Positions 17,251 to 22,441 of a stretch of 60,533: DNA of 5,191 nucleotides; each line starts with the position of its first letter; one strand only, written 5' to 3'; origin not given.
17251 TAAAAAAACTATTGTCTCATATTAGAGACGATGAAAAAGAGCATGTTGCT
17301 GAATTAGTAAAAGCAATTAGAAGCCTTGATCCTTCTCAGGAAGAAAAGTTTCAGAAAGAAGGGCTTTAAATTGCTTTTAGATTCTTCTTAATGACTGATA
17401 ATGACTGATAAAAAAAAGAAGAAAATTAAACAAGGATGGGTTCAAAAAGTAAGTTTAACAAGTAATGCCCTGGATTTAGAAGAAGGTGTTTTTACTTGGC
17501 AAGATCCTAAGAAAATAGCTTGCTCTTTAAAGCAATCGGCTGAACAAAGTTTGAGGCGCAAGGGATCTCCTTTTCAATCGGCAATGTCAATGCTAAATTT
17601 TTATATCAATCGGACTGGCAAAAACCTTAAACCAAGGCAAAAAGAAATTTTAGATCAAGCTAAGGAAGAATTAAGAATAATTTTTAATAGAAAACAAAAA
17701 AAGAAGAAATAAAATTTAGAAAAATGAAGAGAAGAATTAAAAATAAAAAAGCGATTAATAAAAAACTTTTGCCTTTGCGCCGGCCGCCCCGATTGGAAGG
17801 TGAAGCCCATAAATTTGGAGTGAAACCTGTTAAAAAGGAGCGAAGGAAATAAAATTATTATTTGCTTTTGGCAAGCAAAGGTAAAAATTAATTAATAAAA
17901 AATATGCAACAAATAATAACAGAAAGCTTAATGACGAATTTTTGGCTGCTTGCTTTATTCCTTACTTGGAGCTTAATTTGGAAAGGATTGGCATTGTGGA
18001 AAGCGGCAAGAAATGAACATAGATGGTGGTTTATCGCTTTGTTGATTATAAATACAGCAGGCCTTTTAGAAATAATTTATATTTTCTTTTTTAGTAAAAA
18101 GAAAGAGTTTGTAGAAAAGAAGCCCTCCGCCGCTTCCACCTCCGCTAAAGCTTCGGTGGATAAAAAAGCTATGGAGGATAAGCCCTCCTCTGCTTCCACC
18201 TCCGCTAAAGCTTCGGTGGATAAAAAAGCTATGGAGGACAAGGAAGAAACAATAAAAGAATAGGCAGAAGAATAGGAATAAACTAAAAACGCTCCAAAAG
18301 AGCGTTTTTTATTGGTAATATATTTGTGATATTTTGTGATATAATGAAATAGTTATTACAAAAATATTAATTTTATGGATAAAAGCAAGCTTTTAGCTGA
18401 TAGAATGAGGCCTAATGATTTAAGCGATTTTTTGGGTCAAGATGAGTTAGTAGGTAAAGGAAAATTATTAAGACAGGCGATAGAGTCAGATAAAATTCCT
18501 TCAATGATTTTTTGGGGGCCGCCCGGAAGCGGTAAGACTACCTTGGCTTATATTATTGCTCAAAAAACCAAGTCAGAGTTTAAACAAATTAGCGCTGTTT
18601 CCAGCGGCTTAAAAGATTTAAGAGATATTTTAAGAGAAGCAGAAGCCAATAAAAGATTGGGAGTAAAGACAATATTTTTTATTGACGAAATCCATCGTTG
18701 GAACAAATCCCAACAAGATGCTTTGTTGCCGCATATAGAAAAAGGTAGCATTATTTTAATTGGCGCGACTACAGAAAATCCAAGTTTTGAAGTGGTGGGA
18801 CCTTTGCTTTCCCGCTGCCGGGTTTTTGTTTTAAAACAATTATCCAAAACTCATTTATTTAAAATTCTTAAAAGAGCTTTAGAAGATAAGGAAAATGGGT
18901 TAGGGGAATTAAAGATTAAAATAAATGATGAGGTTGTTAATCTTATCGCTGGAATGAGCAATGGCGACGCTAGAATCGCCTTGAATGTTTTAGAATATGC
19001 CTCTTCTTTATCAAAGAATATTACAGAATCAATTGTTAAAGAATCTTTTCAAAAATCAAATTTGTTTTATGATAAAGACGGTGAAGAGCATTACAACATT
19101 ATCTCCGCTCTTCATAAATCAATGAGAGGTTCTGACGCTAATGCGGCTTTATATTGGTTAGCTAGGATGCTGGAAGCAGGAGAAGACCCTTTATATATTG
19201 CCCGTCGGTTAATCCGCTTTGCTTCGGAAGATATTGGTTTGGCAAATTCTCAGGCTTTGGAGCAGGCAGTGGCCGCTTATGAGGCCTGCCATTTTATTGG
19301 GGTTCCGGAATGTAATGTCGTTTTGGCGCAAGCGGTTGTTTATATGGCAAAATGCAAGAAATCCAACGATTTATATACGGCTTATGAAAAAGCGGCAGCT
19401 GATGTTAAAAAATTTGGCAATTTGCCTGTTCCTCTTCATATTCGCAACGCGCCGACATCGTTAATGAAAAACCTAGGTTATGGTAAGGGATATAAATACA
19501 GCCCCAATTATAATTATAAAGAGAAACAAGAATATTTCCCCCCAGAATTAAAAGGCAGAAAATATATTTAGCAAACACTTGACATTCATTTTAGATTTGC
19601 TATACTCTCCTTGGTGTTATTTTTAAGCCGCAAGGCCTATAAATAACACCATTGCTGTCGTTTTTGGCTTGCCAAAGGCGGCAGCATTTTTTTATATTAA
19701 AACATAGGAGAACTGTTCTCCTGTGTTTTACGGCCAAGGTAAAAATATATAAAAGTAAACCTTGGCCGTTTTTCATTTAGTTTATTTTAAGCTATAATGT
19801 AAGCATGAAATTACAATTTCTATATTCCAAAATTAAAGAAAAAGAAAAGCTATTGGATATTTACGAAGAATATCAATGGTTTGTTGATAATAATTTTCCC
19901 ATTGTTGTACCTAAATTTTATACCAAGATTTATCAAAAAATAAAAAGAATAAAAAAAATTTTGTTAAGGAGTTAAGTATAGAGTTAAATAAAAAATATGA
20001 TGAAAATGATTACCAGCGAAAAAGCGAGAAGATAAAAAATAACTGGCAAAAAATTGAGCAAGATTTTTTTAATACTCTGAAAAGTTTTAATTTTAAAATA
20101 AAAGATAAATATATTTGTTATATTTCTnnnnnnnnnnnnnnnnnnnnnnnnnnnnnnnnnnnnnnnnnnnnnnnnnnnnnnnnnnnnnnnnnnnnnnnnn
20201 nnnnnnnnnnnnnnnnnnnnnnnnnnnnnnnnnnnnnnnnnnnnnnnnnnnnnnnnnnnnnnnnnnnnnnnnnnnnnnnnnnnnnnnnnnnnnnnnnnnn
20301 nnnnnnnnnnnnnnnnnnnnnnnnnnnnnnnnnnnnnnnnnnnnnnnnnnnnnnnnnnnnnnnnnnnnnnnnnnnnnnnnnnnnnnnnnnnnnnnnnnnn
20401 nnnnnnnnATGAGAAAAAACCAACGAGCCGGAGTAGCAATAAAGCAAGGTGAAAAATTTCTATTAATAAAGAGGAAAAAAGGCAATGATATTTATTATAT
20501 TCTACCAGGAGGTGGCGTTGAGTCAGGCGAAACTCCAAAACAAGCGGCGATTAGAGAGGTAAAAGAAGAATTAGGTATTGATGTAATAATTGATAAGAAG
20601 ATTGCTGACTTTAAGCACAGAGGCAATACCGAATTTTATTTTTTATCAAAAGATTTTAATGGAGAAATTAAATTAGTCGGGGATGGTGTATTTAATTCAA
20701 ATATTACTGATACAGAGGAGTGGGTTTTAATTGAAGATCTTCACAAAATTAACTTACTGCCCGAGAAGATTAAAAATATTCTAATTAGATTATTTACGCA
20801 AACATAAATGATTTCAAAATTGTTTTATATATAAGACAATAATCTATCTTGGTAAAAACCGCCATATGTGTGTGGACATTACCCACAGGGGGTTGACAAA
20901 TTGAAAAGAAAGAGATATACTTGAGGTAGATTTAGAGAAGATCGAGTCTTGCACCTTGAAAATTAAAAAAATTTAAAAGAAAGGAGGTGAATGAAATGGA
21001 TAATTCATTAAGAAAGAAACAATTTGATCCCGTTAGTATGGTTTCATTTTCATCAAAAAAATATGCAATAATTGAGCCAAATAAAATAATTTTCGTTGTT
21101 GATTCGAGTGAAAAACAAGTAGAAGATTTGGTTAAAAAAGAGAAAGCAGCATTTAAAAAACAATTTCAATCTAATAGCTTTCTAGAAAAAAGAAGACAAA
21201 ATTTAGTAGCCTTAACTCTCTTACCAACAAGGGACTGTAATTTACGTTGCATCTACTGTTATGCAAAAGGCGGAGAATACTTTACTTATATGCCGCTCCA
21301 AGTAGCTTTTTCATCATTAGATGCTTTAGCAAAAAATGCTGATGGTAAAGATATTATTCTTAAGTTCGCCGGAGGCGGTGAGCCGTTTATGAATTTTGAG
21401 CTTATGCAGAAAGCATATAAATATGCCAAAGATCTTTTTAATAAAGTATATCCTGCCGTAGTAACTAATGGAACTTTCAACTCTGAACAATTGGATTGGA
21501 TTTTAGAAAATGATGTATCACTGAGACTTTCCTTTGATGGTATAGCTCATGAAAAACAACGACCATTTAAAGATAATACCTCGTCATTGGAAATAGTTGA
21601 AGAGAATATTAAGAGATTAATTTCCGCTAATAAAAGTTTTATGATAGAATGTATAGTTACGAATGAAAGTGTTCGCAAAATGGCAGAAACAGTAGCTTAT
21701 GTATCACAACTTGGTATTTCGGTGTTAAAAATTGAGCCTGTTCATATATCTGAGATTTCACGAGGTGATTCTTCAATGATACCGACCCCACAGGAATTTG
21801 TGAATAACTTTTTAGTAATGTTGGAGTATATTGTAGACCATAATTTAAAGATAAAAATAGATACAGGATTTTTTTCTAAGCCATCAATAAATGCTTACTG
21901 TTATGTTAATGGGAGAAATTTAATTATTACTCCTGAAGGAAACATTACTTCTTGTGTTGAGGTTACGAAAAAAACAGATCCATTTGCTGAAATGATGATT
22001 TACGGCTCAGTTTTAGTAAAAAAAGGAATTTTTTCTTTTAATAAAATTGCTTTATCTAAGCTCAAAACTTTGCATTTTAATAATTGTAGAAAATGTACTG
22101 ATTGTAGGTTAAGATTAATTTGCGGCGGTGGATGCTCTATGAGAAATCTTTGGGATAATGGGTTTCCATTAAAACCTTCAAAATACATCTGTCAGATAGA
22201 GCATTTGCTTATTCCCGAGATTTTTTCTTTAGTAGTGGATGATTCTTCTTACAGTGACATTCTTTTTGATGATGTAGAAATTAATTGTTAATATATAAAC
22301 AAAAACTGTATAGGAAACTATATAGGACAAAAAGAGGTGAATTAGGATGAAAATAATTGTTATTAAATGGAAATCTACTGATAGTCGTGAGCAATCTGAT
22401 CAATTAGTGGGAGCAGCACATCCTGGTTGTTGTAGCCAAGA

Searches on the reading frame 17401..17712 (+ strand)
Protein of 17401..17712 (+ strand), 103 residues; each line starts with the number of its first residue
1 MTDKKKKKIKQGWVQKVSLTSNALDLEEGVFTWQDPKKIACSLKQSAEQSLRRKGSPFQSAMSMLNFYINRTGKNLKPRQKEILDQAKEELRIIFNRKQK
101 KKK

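Call 38: search_protein_families(library=pfam, proteins=[window:17401-17712:+], max_evalue=0.00001)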
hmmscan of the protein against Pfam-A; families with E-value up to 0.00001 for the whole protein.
window:17401-17712:+ (103 aa): 1 family
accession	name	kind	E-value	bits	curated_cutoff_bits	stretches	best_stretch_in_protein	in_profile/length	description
PF11373.13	DUF3175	-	1.4e-39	134.7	27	1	13-97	2-86/86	Protein of unknown function (DUF3175)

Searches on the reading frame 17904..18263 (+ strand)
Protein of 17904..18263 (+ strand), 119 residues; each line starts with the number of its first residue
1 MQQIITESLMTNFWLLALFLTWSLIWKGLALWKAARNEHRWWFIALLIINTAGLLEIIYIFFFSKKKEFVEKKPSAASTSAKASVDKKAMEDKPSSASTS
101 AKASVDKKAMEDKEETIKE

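Call 38: search_protein_families(library=pfam, proteins=[window:17904-18263:+], max_evalue=0.00001)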
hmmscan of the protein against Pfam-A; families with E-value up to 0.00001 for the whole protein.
window:17904-18263:+ (119 aa): 1 family
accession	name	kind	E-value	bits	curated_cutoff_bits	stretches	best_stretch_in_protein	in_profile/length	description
PF18893.5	DUF5652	-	3.1e-25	88.1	23.4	1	1-69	1-69/71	Family of unknown function (DUF5652)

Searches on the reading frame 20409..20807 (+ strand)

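Call 38: search_protein_families(library=pfam, proteins=[window:20409-20807:+], max_evalue=0.00001)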
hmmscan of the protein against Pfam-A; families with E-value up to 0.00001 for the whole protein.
window:20409-20807:+ (132 aa): 1 family
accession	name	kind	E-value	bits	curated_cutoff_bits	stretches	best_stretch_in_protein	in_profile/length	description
PF00293.34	NUDIX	-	1.9e-17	63.9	21.1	1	6-116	5-122/134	NUDIX domain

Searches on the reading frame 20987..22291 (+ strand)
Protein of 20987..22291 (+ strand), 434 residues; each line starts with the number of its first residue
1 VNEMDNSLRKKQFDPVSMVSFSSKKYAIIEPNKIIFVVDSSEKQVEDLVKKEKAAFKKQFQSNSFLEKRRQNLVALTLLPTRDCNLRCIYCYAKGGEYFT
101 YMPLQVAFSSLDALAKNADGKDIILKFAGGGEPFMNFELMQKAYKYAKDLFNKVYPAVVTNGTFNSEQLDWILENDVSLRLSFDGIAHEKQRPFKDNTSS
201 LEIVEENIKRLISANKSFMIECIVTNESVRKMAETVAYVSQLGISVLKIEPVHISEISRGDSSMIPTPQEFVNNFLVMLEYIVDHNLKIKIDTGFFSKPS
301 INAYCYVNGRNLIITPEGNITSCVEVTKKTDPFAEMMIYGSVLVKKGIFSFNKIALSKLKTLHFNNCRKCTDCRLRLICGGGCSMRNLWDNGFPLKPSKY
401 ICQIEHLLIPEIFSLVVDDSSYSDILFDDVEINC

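Call 14: search_protein_families(library=pfam, proteins=[window:20987-22291:+])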
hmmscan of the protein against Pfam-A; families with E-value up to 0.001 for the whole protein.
window:20987-22291:+ (434 aa): 2 families
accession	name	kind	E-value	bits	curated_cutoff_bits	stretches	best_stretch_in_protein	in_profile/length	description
PF04055.27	Radical_SAM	-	5.4e-14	53.1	29.5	1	79-236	2-163/166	Radical SAM superfamily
PF13353.11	Fer4_12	-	0.00037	21.2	22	1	81-163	12-96/137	4Fe-4S single cluster domain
